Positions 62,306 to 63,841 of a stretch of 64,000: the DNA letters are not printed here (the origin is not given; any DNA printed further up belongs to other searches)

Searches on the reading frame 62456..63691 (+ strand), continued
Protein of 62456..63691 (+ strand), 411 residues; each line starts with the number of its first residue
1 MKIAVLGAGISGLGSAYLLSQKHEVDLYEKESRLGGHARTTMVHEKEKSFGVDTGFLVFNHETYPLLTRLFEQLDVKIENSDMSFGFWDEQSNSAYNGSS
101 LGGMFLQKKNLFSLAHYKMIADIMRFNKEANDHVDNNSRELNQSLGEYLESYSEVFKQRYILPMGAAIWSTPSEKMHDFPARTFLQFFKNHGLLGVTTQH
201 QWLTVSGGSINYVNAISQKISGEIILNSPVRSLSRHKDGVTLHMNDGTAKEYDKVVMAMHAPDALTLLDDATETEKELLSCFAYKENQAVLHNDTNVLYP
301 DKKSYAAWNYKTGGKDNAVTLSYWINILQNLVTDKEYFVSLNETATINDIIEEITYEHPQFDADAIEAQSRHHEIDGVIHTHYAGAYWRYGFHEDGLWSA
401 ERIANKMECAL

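Call 60: search_protein_families(library=ncbifam, proteins=[L004:16353-17774:+, L004:17767-18774:+, L004:18755-19450:+, L002:16569-18002:+, window:62456-63691:+, L006:1505-1762:-], max_evalue=0.00001)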
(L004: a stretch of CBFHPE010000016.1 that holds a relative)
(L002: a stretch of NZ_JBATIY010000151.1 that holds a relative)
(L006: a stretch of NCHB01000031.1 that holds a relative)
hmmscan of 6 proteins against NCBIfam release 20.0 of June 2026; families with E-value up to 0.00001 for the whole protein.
L004:16353-17774:+ (473 aa): 8 families
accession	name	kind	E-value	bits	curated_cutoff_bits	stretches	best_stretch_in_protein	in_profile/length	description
TIGR02733.1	desat_CrtD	equivalog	1.6e-52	178.8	549.7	1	5-464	5-481/492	C-3',4' desaturase CrtD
TIGR02730.1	carot_isom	equivalog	8.3e-33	114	586.9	1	5-460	4-477/493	carotenoid isomerase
TIGR02734.1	crtI_fam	subfamily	8e-20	71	238.1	1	5-466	2-483/504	phytoene desaturase family protein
NF058655.1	CrtID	equivalog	4.4e-14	52.2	640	1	5-462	2-472/478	bifunctional phytoene desaturase/3,4-desaturase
NF005560.0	PRK07233.1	equivalog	3.7e-12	45.8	252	1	4-49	3-48/435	hypothetical protein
NF042421.1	hydcarot_desat_CrtD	equivalog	1.5e-10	40.1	500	1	1-56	1-56/487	1-hydroxycarotenoid 3,4-desaturase CrtD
TIGR00562.1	proto_IX_ox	equivalog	8.8e-10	37.7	97.85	1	3-81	4-82/470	protoporphyrinogen oxidase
TIGR03467.1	HpnE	equivalog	5.6e-06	25.9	283.05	0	5-47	2-44/430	hydroxysqualene dehydroxylase HpnE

L004:17767-18774:+ (335 aa): 0 families

L004:18755-19450:+ (231 aa): 96 families (the best 25 are shown)
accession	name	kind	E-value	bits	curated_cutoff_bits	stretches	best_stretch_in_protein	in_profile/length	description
NF008677.0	PRK11697.1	equivalog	8e-36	123.6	246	1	1-206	2-213/238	two-component system response regulator BtsR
NF010684.1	PRK14084.1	equivalog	1.3e-34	120.2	375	1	1-120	1-121/254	response regulator transcription factor LytR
NF008469.0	PRK11361.1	equivalog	6.3e-19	68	714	1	2-114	6-119/461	acetoacetate metabolism transcriptional regulator AtoC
NF053854.1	RespRegPhoBBctds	equivalog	6.9e-19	68.1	270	1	3-114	1-114/225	two-component system response regulator PhoB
NF045944.1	ResRegRpaBCyano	equivalog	2.1e-18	66.6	330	1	4-114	1-111/229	response regulator transcription factor RpaB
NF051850.1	RespRegRprY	equivalog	1e-17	64.4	370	1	2-120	6-125/234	response regulator transcription factor RprY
TIGR02154.1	PhoB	equivalog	1e-16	60.9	296.2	1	2-113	4-118/226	phosphate regulon transcriptional regulator PhoB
NF008034.0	PRK10766.1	equivalog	2.8e-16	59.7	275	1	2-107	4-109/231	two-component system response regulator TorR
NF007689.0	PRK10365.1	equivalog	3e-16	59.3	760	1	2-136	7-141/441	sigma-54-dependent response regulator transcription factor ZraR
NF046020.1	HisKinCckABruc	equivalog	4e-16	58.1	1000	1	2-112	751-864/868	cell cycle histidine kinase CckA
NF011874.0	PRK15347.1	equivalog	6.5e-16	57.6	852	1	1-113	691-808/921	two component system sensor kinase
NF008378.0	PRK11173.1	equivalog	7.6e-16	58.2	334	1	2-108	5-111/238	two-component system response regulator ArcA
TIGR02956.1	TMAO_torS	equivalog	2.2e-15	55.8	676.5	1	2-115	703-820/967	TMAO reductase system sensor histidine kinase/response regulator TorS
NF040534.1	resp_reg_YycF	equivalog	2.7e-15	56.3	340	1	2-117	2-114/231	response regulator YycF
NF041367.1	CheY_Halo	equivalog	3.1e-15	56.6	200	1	3-114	1-113/114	chemotaxis protein CheY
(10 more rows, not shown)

L002:16569-18002:+ (477 aa): 7 families
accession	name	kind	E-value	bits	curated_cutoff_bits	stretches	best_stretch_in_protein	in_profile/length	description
TIGR03197.1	MnmC_Cterm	equivalog_domain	5.8e-09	35.5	174.2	0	5-41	1-37/400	FAD-dependent 5-carboxymethylaminomethyl-2-thiouridine(34) oxidoreductase MnmC1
NF005243.0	PRK06753.1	equivalog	2.7e-07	29.8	365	0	5-39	2-36/374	hypothetical protein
TIGR02032.1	GG-red-SF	subfamily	4.7e-07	29.8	158.8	0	8-38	5-35/297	geranylgeranyl reductase family protein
NF033113.0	halo_ClmS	equivalog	1.2e-06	27.4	900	0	3-35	2-34/570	chloramphenicol-biosynthetic FADH2-dependent halogenase CmlS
NF002480.1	PRK01747.1-1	equivalog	2.2e-06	26.4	540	0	3-41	248-286/645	bifunctional tRNA (5-methylaminomethyl-2-thiouridine)(34)-methyltransferase MnmC2/FAD-dependent 5-carboxymethylaminomethyl-2-thiouridine(34)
NF009074.0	PRK12409.1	equivalog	4.6e-06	26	494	0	4-35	2-33/410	D-amino acid dehydrogenase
NF033460.1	glycerol3P_ox_II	equivalog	8.4e-06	25.2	460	0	198-273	164-236/361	type 2 glycerol-3-phosphate oxidase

window:62456-63691:+ (411 aa): 7 families
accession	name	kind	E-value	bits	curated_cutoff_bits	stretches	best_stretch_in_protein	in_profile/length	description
NF008841.0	PRK11883.1-1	equivalog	6.1e-16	58.4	517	1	1-124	4-129/453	protoporphyrinogen oxidase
NF005560.0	PRK07233.1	equivalog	1.7e-13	50.2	252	1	1-43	1-44/435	hypothetical protein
TIGR03467.1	HpnE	equivalog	3e-11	43.3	283.05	1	3-272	1-274/430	hydroxysqualene dehydroxylase HpnE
TIGR00562.1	proto_IX_ox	equivalog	6.2e-10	38.2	97.85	1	2-41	4-46/470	protoporphyrinogen oxidase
NF008845.0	PRK11883.1-5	equivalog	7.5e-10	37.7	560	1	2-271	6-294/468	protoporphyrinogen oxidase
NF005761.0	PRK07588.1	equivalog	3.1e-07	29.7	454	0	202-261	97-158/392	FAD-binding domain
TIGR00275.1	TIGR00275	subfamily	6.4e-06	25.2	183.8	0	176-259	71-157/401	aminoacetone oxidase family FAD-binding enzyme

L006:1505-1762:- (85 aa): 1 family
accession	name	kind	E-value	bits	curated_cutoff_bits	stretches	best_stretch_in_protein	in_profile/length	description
TIGR03643.1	TIGR03643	hypoth_equivalog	5.5e-30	103.4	66.55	1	15-82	2-69/72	TIGR03643 family protein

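Call 69: find_homologous_proteins(query=L006:1505-1762:-, max_evalue=0.00001)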
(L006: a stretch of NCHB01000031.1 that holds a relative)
Query L006:1505-1762:- (85 aa): 1534 proteins with E <= 0.00001 among 1534 candidates; the best 120 are listed.
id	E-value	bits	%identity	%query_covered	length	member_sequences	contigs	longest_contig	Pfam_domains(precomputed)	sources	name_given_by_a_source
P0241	7.2e-49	181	98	100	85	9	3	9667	PF10985.14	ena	-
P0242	3.4e-43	163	90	98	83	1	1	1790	PF10985.14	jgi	-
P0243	6.0e-33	130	73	93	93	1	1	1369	PF10985.14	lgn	-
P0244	3.6e-32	128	78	86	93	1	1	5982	PF10985.14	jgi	-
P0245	4.2e-32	128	78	86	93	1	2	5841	PF10985.14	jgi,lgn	-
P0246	1.7e-31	126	77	86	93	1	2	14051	PF10985.14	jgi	jgi:uncharacterized protein (TIGR03643 family)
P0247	3.2e-31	125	78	81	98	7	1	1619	PF10985.14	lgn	-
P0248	3.8e-31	125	77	87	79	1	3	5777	PF10985.14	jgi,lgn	-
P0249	5.3e-31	124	68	100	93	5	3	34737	PF10985.14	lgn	-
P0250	5.9e-31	124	79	82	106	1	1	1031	PF10985.14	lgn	-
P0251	1.2e-30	123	76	87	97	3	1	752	PF10985.14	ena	-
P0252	6.3e-30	121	74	86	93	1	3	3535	PF10985.14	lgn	-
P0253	3.7e-29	118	75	86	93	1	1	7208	PF10985.14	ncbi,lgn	-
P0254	4.8e-29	118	76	82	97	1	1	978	PF10985.14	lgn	-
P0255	6.1e-29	118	78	81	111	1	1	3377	PF10985.14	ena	-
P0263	1.5e-27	113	70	87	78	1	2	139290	PF10985.14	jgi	jgi:uncharacterized protein (TIGR03643 family)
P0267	4.1e-27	112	72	87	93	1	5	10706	PF10985.14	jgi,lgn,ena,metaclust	jgi:uncharacterized protein (TIGR03643 family)|metaclust:\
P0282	1.3e-25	107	68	87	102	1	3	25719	PF10985.14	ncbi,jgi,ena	ncbi:MAG: TIGR03643 family protein [Arcobacteraceae bacterium]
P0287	1.8e-25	107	68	87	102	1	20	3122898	PF10985.14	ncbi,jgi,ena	jgi:uncharacterized protein (TIGR03643 family)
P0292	2.0e-25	106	69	88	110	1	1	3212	PF10985.14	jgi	jgi:uncharacterized protein (TIGR03643 family)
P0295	2.7e-25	106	66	87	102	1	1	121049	PF10985.14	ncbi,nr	ncbi:MAG: TIGR03643 family protein [Aliarcobacter sp.]|nr:TIGR03643 family protein [Aliarcobacter sp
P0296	2.7e-25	106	65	87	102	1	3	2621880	PF10985.14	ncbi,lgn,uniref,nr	ncbi:TIGR03643 family protein [Arcobacter cloacae]|uniref:TIGR03643 family protein n=1 Tax=Arcobacte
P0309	4.9e-25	105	65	87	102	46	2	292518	PF10985.14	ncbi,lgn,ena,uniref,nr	ncbi:TIGR03643 family protein [Arcobacter cloacae]|uniref:TIGR03643 family protein n=1 Tax=Arcobacte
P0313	6.2e-25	105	61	96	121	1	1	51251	PF10985.14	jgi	jgi:uncharacterized protein (TIGR03643 family)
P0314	6.7e-25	105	60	98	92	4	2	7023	PF10985.14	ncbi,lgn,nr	ncbi:MAG TPA: TIGR03643 family protein [Campylobacterales bacterium]|nr:TIGR03643 family protein [Ca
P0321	1.1e-24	104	69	85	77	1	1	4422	PF10985.14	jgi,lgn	jgi:uncharacterized protein (TIGR03643 family)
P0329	1.9e-24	103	61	88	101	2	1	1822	PF10985.14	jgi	jgi:uncharacterized protein (TIGR03643 family)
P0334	3.0e-24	103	69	84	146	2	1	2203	PF10985.14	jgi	jgi:uncharacterized protein (TIGR03643 family)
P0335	3.3e-24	102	59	95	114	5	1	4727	PF10985.14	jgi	jgi:uncharacterized protein (TIGR03643 family)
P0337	3.5e-24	102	62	91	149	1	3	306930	PF10985.14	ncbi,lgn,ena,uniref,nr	ncbi:MAG: TIGR03643 family protein [uncultured Sulfurovum sp.]|uniref:TIGR03643 family protein n=1 T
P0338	3.5e-24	102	59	100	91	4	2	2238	PF10985.14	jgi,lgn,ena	jgi:uncharacterized protein (TIGR03643 family)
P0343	5.1e-24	102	62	99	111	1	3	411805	PF10985.14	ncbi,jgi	jgi:uncharacterized protein (TIGR03643 family)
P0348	5.8e-24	102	59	98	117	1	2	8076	PF10985.14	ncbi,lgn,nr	ncbi:MAG: TIGR03643 family protein [Sulfurovum sp.]|nr:TIGR03643 family protein [Sulfurovum sp.] MBT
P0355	8.5e-24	101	61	91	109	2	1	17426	PF10985.14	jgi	jgi:uncharacterized protein (TIGR03643 family)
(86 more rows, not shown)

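Call 78: predict_structure(alignment_id=A1)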
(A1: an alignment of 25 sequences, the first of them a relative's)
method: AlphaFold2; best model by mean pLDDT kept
length: 85 residues; sequences in the alignment: 25
mean_pLDDT: 70.5   pTM: 0.50
mean pLDDT of the five models: 70.5, 69.2, 67.7, 67.4, 66.7
residues with pLDDT >= 90: 0; 70-90: 48; 50-70: 29; < 50: 8
segments of 3 or more residues with pLDDT < 50: 1-4
pLDDT, mean of each block of 10 residues (from residue 1): 46 67 71 79 85 87 62 65 76
secondary structure, 60 per line:
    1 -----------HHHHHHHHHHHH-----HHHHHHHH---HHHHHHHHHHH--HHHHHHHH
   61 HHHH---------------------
elements in order: H12-23 H29-36 H40-50 H53-64

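Call 80: fold_search(model_id=the predicted structure, library=pdb)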
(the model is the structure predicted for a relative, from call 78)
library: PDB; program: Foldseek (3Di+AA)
matches with E <= 10: 21; with E <= 0.001: 0
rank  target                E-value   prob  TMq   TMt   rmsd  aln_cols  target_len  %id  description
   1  8d8k_6                2.9e+00  0.33  0.41  0.15   7.0        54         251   13  Yeast mitochondrial small subunit assembly intermediate (State 2) (released 2022-12-21)
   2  7a24_R                6.1e+00  0.06  0.27  0.21  13.5        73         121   16  Assembly intermediate of the plant mitochondrial complex I (released 2020-10-28)
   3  6eni_B                7.3e+00  0.16  0.41  0.34   5.8        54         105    7  Tryptophan Repressor TrpR from E.coli variant T44L S88Y with Indole-3-acetic acid as ligand (released 2019-02-06)
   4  8uxa_AF               7.3e+00  0.13  0.40  0.15   7.1        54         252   13  Glucose treated mitochondrial ribosome of saccharomyces cerevisiae class I (released 2025-11-19)
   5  2cob_MODEL_1_A        7.3e+00  0.10  0.36  0.43  10.8        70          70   13  Solution structures of the HTH domain of human LCoR protein (released 2005-11-17)
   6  6ejz_A                7.3e+00  0.10  0.38  0.33   8.1        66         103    9  Tryptophan Repressor TrpR from E.coli variant S88Y with Indole-3-acetic acid as ligand (released 2019-02-06)
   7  8uy3_J                7.3e+00  0.08  0.30  0.37   8.4        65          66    9  Fem1B with FNIP1 and Tom20 fragment (released 2025-03-19)
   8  1wrp                  7.8e+00  0.15  0.40  0.35   5.5        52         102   13  FLEXIBILITY OF THE DNA-BINDING DOMAINS OF TRP REPRESSOR (released 1988-04-16)
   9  2o38_A                7.8e+00  0.06  0.31  0.30  13.5        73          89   10  Putative XRE Family Transcriptional Regulator (released 2007-01-02)
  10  2m0n_MODEL_1_A        8.3e+00  0.06  0.31  0.26   7.2        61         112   16  Solution structure of a DUF3349 annotated protein from Mycobacterium abscessus, MAB_3403c. Seattle Structural  (released 2012-11-21)
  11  5axk_B                8.3e+00  0.04  0.23  0.09  11.8        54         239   18  Crystal structure of Thg1 like protein (TLP) (released 2016-08-03)
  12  6elf_A                8.8e+00  0.13  0.40  0.33   5.9        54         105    6  Tryptophan Repressor TrpR from E.coli variant M42F T44L T81I S88Y with Indole-3-acetic acid as ligand (released 2019-02-06)
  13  6elf_B                8.8e+00  0.09  0.40  0.34   7.9        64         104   12  Tryptophan Repressor TrpR from E.coli variant M42F T44L T81I S88Y with Indole-3-acetic acid as ligand (released 2019-02-06)
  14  6fzn_B                8.8e+00  0.05  0.25  0.17   9.6        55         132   11  SMURFP-Y56R mutant in complex with biliverdin (released 2018-10-17)
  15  9k32_A                8.8e+00  0.04  0.33  0.05  10.9        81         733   15  Cryo-EM structure of the NbaCas9-guide RNA-target DNA complex (released 2026-02-04)
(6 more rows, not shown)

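Call 91: search_protein_representatives(protein=P0015)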
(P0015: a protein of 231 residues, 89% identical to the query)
Query: 231 residues. Proteins with E-value up to 0.001 (for the whole library): 372157; up to 1e-10: 33326; up to 1e-30: 38. The best 150 are listed.
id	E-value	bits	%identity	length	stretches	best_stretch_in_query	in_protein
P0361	2.1e-75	269.4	56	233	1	1-229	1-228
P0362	2.5e-55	203.8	48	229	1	1-227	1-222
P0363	3.3e-53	196.9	48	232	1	1-229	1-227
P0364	6.6e-53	195.9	45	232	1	1-230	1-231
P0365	3.0e-51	190.5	45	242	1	1-226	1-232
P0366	6.8e-51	189.3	43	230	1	1-230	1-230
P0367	8.1e-50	185.8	65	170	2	146-230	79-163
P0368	3.7e-49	183.7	43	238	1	1-228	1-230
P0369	9.1e-49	182.4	75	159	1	117-230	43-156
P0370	1.0e-47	178.9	45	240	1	1-228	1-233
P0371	1.6e-46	175.1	41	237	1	1-227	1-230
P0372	1.9e-46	174.8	54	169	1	1-170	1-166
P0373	6.2e-46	173.1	41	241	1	1-227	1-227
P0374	6.6e-44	166.5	43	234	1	1-227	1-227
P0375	8.3e-43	162.9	40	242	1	2-230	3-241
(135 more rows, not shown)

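Call 92: list_cluster_members(proteins=[P0361, P0362, P0363, P0364, P0365, P0366, P0368, P0370, P0371, P0373])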
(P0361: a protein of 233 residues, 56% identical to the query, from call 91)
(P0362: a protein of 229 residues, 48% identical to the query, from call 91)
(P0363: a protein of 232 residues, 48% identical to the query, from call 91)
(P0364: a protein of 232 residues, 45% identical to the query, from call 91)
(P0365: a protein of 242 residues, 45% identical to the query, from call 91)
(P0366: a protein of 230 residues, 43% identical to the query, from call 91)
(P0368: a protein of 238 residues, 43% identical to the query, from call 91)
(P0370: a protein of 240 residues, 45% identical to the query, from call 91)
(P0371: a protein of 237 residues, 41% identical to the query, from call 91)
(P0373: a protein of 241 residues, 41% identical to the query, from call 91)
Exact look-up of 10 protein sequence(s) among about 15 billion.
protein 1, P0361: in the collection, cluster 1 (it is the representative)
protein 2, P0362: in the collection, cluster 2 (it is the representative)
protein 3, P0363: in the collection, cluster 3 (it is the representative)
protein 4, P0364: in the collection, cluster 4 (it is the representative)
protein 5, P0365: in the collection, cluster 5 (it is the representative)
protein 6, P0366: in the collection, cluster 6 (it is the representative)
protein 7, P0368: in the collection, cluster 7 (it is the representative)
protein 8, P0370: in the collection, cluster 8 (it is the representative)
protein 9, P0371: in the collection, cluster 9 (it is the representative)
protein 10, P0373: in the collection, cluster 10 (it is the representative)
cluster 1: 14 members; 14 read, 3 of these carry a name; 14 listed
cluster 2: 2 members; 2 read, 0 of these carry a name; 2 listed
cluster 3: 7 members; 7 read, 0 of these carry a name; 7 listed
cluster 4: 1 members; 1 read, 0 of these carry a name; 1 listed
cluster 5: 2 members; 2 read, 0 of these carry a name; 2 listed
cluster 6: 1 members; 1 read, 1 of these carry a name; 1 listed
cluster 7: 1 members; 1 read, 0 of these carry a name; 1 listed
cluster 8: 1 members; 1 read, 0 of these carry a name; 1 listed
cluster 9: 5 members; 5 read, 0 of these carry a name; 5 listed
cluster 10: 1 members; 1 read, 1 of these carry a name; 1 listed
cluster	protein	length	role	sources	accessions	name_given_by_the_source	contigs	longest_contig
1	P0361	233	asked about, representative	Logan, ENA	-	-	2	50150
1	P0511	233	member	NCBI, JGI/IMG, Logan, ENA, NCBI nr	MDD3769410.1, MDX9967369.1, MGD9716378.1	MAG: LytR/AlgR family response regulator transcription factor [Sulfuricurvum sp.] | two-component system LytT family response regulator | LytTR family DNA-binding domain-containing protein [Sulfuricurvum sp.]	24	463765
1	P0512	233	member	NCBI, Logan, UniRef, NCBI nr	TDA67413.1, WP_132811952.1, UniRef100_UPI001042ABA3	response regulator transcription factor [Sulfuricurvum sp. IAE1] | LytR/AlgR family response regulator transcription factor n=1 Tax=Sulfuricurvum sp. IAE1 ... | LytTR family DNA-binding domain-containing protein [Sulfuricurvum sp. IAE1]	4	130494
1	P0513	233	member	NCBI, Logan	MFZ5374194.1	MAG: LytR/AlgR family response regulator transcription factor [Campylobacterota bacterium]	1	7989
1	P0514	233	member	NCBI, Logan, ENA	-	-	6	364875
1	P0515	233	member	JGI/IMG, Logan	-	-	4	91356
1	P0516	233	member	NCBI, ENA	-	-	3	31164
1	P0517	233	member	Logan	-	-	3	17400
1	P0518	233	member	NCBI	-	-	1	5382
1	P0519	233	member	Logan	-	-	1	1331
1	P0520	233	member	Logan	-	-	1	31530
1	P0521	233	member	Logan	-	-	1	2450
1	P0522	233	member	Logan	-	-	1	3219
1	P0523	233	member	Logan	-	-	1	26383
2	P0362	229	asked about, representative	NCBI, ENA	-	-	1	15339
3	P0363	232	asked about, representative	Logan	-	-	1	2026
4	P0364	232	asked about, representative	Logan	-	-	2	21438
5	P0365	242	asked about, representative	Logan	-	-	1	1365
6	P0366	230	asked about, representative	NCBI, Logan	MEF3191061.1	MAG: LytTR family DNA-binding domain-containing protein [Campylobacterales bacterium]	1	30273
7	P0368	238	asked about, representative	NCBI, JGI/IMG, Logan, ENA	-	-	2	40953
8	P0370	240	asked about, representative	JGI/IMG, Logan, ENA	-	-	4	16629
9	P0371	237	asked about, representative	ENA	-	-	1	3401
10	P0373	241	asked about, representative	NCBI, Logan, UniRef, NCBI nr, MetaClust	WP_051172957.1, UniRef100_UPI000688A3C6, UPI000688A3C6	LytR/AlgR family response regulator transcription factor [Thermodesulfobacterium ... | LytR/AlgR family response regulator transcription factor n=1 Tax=Thermodesulfobacterium ... | LytTR family DNA-binding domain-containing protein [Thermodesulfobacterium hveragerdense]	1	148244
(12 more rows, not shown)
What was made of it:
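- The regulator family is narrow and, where named, confined to Campylobacterota, like the box (calls 91, 92).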
